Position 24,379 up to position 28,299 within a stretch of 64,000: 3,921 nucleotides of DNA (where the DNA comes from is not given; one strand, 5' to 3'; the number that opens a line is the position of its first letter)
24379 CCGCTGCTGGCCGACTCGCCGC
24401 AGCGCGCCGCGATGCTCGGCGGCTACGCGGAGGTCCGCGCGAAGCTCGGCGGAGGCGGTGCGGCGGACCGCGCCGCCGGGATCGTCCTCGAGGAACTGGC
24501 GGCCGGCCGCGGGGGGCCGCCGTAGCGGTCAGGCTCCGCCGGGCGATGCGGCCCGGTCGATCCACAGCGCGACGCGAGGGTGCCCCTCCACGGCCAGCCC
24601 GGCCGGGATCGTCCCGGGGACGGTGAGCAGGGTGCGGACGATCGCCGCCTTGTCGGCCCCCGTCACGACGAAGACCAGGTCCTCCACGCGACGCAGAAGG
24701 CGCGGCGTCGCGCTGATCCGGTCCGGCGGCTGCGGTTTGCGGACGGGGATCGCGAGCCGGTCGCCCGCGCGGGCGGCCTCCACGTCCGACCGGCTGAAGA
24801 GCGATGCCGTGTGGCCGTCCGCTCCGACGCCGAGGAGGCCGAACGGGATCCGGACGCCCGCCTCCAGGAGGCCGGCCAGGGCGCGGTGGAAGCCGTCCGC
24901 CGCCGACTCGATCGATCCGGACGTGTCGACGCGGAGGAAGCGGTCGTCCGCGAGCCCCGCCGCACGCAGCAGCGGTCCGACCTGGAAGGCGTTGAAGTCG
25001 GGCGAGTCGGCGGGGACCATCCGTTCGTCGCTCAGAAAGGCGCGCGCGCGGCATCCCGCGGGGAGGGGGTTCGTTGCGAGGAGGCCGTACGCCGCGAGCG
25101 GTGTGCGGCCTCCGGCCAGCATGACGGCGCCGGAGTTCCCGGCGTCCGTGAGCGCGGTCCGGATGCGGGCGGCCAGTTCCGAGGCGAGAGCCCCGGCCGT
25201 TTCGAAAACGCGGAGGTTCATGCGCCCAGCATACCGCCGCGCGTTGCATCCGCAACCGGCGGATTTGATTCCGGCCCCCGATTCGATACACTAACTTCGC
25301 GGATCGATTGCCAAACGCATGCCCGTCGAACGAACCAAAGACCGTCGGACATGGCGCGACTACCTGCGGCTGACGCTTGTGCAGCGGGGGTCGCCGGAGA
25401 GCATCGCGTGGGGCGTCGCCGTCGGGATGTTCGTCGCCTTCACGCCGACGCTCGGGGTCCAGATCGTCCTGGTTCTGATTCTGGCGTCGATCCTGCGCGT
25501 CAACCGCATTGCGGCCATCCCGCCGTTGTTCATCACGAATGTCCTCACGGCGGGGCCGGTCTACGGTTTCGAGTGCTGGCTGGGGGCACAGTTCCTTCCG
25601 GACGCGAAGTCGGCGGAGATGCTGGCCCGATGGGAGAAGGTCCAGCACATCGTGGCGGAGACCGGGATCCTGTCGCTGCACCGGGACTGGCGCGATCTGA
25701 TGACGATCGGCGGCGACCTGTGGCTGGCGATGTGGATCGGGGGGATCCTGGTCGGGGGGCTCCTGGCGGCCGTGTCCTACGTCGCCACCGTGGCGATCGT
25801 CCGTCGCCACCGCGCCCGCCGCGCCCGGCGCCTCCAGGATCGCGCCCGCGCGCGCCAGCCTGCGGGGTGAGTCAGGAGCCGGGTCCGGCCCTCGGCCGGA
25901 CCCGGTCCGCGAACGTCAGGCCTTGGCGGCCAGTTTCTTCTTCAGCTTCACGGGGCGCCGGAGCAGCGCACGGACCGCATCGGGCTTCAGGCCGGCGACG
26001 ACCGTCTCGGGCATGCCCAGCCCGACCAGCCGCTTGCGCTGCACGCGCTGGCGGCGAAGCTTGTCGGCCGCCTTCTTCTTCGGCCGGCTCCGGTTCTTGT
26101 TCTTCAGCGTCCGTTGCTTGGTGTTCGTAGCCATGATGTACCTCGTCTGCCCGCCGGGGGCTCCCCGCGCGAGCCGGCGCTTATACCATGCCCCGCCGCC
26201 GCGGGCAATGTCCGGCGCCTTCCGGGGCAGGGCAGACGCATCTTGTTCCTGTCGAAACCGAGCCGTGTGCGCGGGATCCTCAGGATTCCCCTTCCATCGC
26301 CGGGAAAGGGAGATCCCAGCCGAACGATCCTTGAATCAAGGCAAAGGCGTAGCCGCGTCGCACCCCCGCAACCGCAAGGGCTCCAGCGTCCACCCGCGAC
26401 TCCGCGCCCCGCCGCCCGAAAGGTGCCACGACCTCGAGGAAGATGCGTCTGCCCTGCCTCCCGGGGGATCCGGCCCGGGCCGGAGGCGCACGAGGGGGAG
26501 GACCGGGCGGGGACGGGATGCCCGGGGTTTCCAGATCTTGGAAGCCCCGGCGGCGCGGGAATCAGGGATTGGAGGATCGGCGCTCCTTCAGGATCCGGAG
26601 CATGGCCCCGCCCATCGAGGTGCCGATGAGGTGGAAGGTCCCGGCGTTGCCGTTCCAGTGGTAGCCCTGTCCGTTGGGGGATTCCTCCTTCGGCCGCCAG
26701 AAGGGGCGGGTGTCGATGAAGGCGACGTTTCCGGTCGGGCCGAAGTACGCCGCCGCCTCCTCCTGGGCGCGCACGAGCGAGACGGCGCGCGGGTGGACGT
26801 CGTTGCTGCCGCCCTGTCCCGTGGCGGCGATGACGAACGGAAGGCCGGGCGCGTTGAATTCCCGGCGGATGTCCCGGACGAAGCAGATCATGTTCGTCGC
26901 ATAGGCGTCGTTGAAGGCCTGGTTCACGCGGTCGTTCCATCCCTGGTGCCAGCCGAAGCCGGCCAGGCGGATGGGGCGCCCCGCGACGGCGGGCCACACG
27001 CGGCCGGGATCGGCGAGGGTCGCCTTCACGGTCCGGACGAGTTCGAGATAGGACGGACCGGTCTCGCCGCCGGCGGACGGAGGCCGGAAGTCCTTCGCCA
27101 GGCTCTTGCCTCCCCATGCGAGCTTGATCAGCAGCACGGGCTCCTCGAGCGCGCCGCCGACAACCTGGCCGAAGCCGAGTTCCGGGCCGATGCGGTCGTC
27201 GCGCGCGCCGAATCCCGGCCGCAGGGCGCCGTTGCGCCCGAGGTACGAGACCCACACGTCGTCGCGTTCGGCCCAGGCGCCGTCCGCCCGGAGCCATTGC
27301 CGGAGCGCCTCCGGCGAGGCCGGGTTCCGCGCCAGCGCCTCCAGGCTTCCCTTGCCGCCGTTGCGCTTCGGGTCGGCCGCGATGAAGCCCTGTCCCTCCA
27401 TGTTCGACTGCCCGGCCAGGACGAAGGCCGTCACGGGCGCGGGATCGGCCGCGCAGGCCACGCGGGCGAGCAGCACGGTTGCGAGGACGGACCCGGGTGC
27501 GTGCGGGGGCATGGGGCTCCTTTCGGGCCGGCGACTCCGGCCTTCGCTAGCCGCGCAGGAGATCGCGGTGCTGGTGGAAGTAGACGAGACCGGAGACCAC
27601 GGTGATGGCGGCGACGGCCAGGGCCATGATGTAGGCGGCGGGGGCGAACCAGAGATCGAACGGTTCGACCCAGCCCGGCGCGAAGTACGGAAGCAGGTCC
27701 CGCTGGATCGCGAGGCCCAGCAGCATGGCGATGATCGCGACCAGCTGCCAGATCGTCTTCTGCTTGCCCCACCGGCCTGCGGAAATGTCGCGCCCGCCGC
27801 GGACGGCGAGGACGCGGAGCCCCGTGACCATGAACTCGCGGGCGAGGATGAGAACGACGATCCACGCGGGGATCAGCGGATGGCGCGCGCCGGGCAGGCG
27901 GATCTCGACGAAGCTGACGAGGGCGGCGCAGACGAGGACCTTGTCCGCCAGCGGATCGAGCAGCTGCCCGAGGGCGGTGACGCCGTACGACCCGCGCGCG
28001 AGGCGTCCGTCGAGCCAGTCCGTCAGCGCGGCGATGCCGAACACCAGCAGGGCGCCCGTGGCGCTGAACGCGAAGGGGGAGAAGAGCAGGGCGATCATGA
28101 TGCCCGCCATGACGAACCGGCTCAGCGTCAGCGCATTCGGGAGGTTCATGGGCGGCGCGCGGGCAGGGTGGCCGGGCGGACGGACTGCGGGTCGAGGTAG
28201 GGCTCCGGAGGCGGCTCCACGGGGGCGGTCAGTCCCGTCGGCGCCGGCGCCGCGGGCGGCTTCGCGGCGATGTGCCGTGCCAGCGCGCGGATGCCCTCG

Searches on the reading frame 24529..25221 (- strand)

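Call 26: search_protein_families(library=pfam, proteins=[window:24529-25221:-])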
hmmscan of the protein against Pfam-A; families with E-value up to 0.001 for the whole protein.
window:24529-25221:- (230 aa): 1 family
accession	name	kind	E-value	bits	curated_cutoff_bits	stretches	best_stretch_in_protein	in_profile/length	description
PF01182.26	Glucosamine_iso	-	2e-34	119.8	27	1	9-214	7-220/225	Glucosamine-6-phosphate isomerases/6-phosphogluconolactonase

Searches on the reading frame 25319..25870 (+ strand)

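Call 26: search_protein_families(library=pfam, proteins=[window:25319-25870:+])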
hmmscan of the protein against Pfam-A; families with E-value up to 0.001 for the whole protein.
window:25319-25870:+ (183 aa): 1 family
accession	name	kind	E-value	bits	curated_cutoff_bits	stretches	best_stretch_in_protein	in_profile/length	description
PF09835.14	DUF2062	-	6.4e-31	107.7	27.4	1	10-169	2-146/147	Uncharacterized protein conserved in bacteria (DUF2062)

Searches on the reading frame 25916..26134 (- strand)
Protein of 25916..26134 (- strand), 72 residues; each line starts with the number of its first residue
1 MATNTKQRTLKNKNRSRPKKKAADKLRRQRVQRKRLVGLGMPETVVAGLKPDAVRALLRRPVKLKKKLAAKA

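Call 26: search_protein_families(library=pfam, proteins=[window:25916-26134:-])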
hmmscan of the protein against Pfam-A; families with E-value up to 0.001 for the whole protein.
window:25916-26134:- (72 aa): 0 families

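Call 27: find_encoding_contigs(protein=window:25916-26134:-, flank=3000, max_places=10)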
Protein window:25916-26134:- (72 aa): 8 contigs read that carry it; 3 places shown.
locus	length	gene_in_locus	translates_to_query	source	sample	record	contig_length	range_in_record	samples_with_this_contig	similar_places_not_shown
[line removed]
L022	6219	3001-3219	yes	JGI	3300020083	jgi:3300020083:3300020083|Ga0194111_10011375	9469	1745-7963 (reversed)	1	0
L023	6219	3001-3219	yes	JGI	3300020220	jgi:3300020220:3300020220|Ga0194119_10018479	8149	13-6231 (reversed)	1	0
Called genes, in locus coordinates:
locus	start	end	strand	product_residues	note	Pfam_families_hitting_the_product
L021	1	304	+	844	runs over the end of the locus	PF13491:FtsK_4TM, PF17854:FtsK_alpha, PF01580:FtsK_SpoIIIE, PF09397:FtsK_gamma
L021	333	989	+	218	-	PF12844:HTH_19 (faint), PF13413:HTH_25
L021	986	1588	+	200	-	PF01066:CDP-OH_P_transf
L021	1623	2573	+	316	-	PF03629:SASA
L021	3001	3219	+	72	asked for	-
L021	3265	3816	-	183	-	PF09835:DUF2062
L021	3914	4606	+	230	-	PF01182:Glucosamine_iso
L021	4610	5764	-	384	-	PF02684:LpxB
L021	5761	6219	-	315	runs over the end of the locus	PF01408:GFO_IDH_MocA, PF22725:GFO_IDH_MocA_C3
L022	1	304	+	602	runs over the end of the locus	?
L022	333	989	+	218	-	PF12844:HTH_19 (faint), PF13413:HTH_25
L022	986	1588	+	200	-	PF01066:CDP-OH_P_transf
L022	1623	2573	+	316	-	PF03629:SASA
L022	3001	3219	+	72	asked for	-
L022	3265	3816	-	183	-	PF09835:DUF2062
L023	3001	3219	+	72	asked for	-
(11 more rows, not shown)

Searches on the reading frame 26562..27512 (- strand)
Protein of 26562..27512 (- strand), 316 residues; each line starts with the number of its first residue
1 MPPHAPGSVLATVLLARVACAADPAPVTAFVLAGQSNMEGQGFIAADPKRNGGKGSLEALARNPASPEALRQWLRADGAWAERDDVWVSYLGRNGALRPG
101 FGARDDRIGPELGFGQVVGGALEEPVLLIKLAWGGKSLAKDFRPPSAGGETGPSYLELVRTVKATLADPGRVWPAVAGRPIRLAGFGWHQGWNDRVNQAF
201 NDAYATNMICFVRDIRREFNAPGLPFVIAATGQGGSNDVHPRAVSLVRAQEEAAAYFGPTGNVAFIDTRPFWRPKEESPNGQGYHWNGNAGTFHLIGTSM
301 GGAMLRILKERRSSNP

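Call 26: search_protein_families(library=pfam, proteins=[window:26562-27512:-])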
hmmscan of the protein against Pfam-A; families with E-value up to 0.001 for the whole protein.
window:26562-27512:- (316 aa): 1 family
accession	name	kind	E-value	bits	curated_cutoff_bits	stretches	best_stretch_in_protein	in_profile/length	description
PF03629.24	SASA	-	2.4e-21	76.9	24.8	1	29-268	4-196/226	Carbohydrate esterase, sialic acid-specific acetylesterase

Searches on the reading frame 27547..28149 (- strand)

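Call 26: search_protein_families(library=pfam, proteins=[window:27547-28149:-])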
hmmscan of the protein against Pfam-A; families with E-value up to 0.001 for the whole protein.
window:27547-28149:- (200 aa): 1 family
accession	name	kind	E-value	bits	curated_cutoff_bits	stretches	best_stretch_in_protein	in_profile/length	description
PF01066.26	CDP-OH_P_transf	-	6.5e-37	127.7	22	1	1-164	1-138/152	CDP-alcohol phosphatidyltransferase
